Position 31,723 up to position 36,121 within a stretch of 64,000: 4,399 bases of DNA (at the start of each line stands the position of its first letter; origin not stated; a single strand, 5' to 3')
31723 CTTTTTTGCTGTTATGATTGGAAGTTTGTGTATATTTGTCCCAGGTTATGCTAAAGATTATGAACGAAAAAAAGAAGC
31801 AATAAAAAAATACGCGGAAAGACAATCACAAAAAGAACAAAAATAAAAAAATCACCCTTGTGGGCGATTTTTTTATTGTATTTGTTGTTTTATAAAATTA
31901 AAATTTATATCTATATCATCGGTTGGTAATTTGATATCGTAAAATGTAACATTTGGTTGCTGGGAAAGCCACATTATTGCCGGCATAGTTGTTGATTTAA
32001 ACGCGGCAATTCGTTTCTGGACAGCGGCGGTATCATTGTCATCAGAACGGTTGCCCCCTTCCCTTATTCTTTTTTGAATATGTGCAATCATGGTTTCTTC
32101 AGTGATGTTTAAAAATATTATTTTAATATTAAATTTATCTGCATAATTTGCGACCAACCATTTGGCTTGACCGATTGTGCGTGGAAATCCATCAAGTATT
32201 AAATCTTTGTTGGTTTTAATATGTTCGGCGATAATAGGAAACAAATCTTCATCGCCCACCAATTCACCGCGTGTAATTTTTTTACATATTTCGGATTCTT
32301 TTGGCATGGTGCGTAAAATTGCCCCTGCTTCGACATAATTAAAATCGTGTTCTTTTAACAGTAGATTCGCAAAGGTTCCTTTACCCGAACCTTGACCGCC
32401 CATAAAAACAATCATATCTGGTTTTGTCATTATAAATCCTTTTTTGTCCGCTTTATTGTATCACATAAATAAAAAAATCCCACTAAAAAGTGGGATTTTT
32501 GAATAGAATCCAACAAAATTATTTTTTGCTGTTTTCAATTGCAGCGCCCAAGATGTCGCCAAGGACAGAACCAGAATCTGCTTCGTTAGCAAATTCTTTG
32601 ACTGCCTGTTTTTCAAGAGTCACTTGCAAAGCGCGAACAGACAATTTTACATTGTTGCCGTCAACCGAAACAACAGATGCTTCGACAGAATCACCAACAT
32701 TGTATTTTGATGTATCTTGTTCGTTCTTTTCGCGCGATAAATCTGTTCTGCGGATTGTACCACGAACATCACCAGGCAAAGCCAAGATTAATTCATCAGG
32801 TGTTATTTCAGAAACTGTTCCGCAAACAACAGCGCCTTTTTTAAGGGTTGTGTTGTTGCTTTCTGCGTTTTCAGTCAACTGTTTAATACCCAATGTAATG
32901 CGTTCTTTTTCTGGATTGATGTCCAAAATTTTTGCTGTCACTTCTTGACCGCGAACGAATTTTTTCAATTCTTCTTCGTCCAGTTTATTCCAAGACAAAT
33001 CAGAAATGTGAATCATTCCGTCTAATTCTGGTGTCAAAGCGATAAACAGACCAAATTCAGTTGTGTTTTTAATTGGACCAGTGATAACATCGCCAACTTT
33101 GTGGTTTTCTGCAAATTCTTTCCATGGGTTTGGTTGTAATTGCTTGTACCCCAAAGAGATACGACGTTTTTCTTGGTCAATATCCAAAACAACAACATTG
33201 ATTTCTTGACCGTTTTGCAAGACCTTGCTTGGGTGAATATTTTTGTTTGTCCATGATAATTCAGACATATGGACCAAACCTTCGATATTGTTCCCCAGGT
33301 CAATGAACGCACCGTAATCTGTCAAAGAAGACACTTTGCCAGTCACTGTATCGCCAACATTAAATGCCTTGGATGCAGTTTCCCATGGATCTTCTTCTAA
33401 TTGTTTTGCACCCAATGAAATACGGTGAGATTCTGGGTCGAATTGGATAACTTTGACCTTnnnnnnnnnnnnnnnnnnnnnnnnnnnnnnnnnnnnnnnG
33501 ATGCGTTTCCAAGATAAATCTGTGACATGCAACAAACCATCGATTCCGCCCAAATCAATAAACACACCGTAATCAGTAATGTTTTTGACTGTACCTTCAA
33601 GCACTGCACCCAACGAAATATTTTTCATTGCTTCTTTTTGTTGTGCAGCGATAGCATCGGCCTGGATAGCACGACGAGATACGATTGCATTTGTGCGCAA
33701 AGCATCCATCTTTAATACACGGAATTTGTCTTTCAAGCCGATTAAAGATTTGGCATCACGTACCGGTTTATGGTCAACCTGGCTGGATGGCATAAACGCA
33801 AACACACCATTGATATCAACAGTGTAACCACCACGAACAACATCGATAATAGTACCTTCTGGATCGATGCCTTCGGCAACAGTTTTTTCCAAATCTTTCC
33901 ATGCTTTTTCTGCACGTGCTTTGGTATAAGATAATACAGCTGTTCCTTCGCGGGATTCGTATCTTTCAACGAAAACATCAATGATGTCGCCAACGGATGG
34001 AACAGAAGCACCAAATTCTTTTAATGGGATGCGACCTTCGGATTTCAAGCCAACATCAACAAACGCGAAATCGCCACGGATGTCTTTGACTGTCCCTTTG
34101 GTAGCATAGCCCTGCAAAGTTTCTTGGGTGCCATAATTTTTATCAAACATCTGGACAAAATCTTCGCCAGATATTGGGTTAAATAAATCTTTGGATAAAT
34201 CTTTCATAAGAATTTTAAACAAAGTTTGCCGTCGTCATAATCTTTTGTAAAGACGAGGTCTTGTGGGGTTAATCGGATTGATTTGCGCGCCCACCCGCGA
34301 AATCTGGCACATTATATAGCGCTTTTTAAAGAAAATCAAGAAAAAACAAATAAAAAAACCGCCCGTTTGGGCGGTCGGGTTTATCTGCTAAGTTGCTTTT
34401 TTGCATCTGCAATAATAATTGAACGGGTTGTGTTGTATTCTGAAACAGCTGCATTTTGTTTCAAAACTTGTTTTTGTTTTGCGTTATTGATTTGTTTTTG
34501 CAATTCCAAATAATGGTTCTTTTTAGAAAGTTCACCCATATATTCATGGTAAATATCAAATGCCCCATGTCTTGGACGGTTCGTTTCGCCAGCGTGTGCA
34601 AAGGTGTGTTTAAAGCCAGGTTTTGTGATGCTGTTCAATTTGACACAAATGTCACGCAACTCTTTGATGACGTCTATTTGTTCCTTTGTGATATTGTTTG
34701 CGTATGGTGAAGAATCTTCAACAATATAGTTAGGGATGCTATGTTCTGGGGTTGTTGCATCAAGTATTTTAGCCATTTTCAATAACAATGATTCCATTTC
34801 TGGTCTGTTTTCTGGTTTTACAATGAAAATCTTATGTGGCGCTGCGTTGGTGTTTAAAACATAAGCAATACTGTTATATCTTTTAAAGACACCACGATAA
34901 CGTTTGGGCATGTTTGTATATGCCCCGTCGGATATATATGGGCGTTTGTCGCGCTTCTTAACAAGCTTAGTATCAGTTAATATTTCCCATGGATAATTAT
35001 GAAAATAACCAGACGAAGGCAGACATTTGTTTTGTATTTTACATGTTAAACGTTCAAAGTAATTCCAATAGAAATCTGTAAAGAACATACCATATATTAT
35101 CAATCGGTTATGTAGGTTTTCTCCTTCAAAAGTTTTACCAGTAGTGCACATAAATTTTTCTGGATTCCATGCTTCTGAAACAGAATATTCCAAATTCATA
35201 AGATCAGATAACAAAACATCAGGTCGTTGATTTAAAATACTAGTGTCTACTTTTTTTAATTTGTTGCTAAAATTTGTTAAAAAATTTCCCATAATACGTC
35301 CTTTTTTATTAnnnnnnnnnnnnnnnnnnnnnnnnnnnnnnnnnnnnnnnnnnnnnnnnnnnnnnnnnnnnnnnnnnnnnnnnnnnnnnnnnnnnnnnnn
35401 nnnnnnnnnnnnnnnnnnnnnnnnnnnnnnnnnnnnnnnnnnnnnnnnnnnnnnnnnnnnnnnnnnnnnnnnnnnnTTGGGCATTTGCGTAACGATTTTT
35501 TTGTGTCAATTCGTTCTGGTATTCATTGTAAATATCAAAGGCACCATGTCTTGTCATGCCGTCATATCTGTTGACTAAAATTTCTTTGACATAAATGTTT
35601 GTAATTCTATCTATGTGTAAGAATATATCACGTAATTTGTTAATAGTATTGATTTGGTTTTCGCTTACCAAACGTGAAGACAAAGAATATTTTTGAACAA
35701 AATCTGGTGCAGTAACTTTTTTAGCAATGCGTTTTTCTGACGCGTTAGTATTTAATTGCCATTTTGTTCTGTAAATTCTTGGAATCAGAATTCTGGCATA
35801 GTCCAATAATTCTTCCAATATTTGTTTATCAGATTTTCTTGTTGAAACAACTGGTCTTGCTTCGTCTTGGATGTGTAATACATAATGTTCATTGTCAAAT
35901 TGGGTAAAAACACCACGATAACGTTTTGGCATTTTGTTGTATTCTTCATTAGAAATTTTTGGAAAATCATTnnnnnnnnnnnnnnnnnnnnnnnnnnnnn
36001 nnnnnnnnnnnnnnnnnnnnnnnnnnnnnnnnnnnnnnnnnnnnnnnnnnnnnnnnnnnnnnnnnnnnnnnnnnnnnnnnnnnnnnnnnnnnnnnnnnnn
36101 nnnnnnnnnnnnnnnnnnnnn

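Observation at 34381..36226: Tandem pair of paralogous about-300-aa proteins of unrecognised family next to thyA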

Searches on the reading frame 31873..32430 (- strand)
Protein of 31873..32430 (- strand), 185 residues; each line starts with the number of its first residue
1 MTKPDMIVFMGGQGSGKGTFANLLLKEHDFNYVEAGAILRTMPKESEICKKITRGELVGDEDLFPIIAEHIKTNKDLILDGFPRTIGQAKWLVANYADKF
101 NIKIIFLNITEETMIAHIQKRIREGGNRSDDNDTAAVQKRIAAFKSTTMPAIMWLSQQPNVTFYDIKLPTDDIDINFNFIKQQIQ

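Call 74: search_protein_families(library=pfam, proteins=[window:31873-32430:-], max_evalue=0.001)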
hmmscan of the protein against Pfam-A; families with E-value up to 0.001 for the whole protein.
window:31873-32430:- (185 aa): 5 families
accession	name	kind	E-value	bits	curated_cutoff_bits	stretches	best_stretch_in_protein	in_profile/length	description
PF00406.28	ADK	-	2.2e-21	77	26.8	1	10-157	2-148/151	Adenylate kinase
PF13207.12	AAA_17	-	3.1e-16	60.3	27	1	10-133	1-132/136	AAA domain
PF13671.12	AAA_33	-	1.5e-08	35.5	27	1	6-144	1-140/143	AAA domain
PF13238.12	AAA_18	-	5.2e-05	24.1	29.4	1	7-130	1-120/128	AAA domain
PF06414.18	Zeta_toxin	-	0.00081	19.3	22.3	0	3-31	15-45/199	Zeta toxin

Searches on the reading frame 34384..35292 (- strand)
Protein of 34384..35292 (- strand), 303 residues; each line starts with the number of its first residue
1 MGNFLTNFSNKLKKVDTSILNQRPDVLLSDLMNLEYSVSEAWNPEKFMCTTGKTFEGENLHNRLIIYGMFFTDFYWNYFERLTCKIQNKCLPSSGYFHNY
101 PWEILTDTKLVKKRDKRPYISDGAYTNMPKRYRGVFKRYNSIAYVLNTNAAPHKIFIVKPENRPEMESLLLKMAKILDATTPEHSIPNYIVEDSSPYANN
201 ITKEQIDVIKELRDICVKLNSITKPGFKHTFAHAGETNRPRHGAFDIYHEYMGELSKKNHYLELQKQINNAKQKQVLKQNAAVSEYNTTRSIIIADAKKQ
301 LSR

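Call 4: search_protein_families(library=pfam, proteins=[window:34384-35292:-], max_evalue=1)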
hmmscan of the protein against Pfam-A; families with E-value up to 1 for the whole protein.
window:34384-35292:- (303 aa): 1 family
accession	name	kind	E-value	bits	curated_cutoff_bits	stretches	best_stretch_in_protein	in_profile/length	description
PF11053.13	DNA_Packaging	-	0.17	12.2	25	1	178-283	20-123/157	Terminase DNA packaging enzyme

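Call 6: search_protein_families(library=phrogs, proteins=[window:34384-35292:-], max_evalue=1)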
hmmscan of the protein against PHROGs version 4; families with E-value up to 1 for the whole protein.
window:34384-35292:- (303 aa): 2 families
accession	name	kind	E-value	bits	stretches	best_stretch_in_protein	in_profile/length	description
phrog_8811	-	unknown function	0.0026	19.2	1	248-278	13-43/60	-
phrog_11110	-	unknown function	0.37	12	0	63-86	44-67/69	-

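Call 7: search_protein_families(library=ncbifam, proteins=[window:34384-35292:-], max_evalue=1)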
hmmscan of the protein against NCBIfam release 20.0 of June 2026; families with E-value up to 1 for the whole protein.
window:34384-35292:- (303 aa): 0 families

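Call 8: search_protein_families(library=padloc, proteins=[window:34384-35292:-], max_evalue=1)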
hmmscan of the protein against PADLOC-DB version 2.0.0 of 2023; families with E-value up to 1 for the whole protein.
window:34384-35292:- (303 aa): 0 families
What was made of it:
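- On Toxin-antitoxin / anti-phage defence system: PADLOC returns 0 families at E up to 1 (call 8).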

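Call 11: find_homologous_proteins(query=window:34384-35292:-)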
Query window:34384-35292:- (303 aa): 14 proteins with E <= 0.001 among 345 candidates.
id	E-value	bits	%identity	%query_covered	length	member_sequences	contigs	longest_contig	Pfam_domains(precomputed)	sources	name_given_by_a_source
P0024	1.4e-201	686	98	100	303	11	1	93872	-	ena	-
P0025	9.2e-124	431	67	100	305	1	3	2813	-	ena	-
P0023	1.7e-123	430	67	99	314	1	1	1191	-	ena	-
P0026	2.8e-123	429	66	100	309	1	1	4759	-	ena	-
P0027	8.3e-123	427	65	100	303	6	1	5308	-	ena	-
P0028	3.3e-122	425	65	99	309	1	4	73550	-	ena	-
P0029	2.8e-118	413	64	100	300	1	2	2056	-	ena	-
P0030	3.1e-116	406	63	100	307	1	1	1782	-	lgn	-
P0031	4.1e-115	402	61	99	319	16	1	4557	-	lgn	-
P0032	7.1e-114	398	61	100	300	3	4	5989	-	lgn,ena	-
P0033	2.8e-111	390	64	94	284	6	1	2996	-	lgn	-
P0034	9.8e-103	362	58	99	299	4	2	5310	-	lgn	-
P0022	1.5e-50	190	43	83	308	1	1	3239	-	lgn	-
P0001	2.8e-14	71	28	93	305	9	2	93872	-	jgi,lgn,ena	-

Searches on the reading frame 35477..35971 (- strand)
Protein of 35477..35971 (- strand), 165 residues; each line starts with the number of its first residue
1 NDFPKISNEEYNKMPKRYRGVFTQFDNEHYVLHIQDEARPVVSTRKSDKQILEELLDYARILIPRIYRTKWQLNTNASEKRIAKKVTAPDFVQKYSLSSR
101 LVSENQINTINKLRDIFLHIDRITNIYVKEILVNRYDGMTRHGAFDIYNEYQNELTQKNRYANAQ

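Call 60: predict_structure(alignment_id=A3)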
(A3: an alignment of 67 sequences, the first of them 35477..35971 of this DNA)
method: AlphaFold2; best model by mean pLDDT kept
length: 165 residues; sequences in the alignment: 67
mean_pLDDT: 82.0   pTM: 0.56
mean pLDDT of the five models: 82.0, 81.0, 80.6, 76.3, 75.6
residues with pLDDT >= 90: 77; 70-90: 44; 50-70: 37; < 50: 7
segments of 3 or more residues with pLDDT < 50: 134-136
pLDDT, mean of each block of 10 residues (from residue 1): 86 94 94 78 95 97 86 56 60 82 92 98 88 54 82 80 63
secondary structure, 60 per line:
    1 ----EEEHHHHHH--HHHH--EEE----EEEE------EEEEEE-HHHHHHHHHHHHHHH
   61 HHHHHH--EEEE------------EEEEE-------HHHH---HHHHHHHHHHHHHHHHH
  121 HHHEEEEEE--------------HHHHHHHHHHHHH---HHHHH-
elements in order: E5-7 H8-13 H16-19 E22-24 E29-32 E39-44 H46-66 E69-72 E85-89 H97-100 H104-123 E124-129 H144-156 H160-164
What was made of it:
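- Closest known: AP2/ERF and integrase-type three-stranded-sheet DNA-binding domains. Different: The strands belong to a larger mixed sheet (call 60).
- The core model has pLDDT 82 (call 60).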

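Call 62: fold_search(model_id=the predicted structure, library=pdb)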
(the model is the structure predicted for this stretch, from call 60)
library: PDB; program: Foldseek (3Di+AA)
matches with E <= 10: 69; with E <= 0.001: 0
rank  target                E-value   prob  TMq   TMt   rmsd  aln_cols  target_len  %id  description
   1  9jsk_B                2.2e+00  0.08  0.12  0.04  13.3        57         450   23  Clostridium perfringens iota toxin pore Ib in prepore IV state (released 2025-05-14)
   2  4yln_C                2.7e+00  0.04  0.17  0.03  21.5       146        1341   13  E. coli Transcription Initiation Complex - 17-bp spacer and 4-nt RNA (released 2015-04-22)
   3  4jds_B                2.9e+00  0.69  0.18  0.12   1.4        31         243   16  SETD7 in complex with inhibitor PF-5426 and S-adenosyl-methionine (released 2013-03-27)
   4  7eto_h                2.9e+00  0.06  0.21  0.13  12.8       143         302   10  C1 CVSC-binding penton vertex in the virion capsid of Human Cytomegalovirus (released 2021-07-14)
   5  7q21_A                2.9e+00  0.04  0.19  0.09  19.6       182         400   12  III2-IV2 respiratory supercomplex from Corynebacterium glutamicum (released 2022-02-02)
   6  4jkr_C                3.4e+00  0.02  0.15  0.03  23.4       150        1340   15  Crystal Structure of E. coli RNA Polymerase in complex with ppGpp (released 2013-05-15)
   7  9e78_0c               3.9e+00  0.12  0.23  0.16  17.2       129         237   10  48-nm repeat of the Leishmania tarentolae doublet microtubule (released 2025-03-12)
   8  4jlg_A                4.6e+00  0.51  0.17  0.11   0.8        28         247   18  SETD7 in complex with inhibitor (R)-PFI-2 and S-adenosyl-methionine (released 2013-04-17)
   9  4jlg_B                4.9e+00  0.51  0.17  0.11   0.8        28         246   18  SETD7 in complex with inhibitor (R)-PFI-2 and S-adenosyl-methionine (released 2013-04-17)
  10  3cbm_A                4.9e+00  0.47  0.17  0.11   0.9        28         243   18  SET7/9-ER-AdoMet complex (released 2008-05-13)
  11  9fqr_Dy               4.9e+00  0.33  0.25  0.14   9.4        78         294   12  96-nm repeat of axonemal doublet microtubules from bovine sperm (released 2025-03-26)
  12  5eg2_A                5.2e+00  0.47  0.17  0.11   0.9        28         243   18  SET7/9 N265A in complex with AdoHcy and TAF10 peptide (released 2016-01-13)
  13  8i7r_C7               5.2e+00  0.35  0.25  0.11   9.1        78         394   10  In situ structure of axonemal doublet microtubules in mouse sperm with 48-nm repeat (released 2023-10-11)
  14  3cbo_A                5.6e+00  0.44  0.17  0.11   0.9        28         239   18  SET7/9-ER-AdoHcy complex (released 2008-05-13)
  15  4e47_A                5.6e+00  0.44  0.18  0.12   1.4        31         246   16  SET7/9 in complex with inhibitor (R)-(3-(3-cyanophenyl)-1-oxo-1-(pyrrolidin-1-yl)propan-2-yl)-1,2,3,4-tetrahydroisoqui (released 2012-03-28)
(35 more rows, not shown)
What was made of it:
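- On Any solved fold (PDB): The core-domain model (pLDDT 82.0) has best E 2.2 (call 62).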
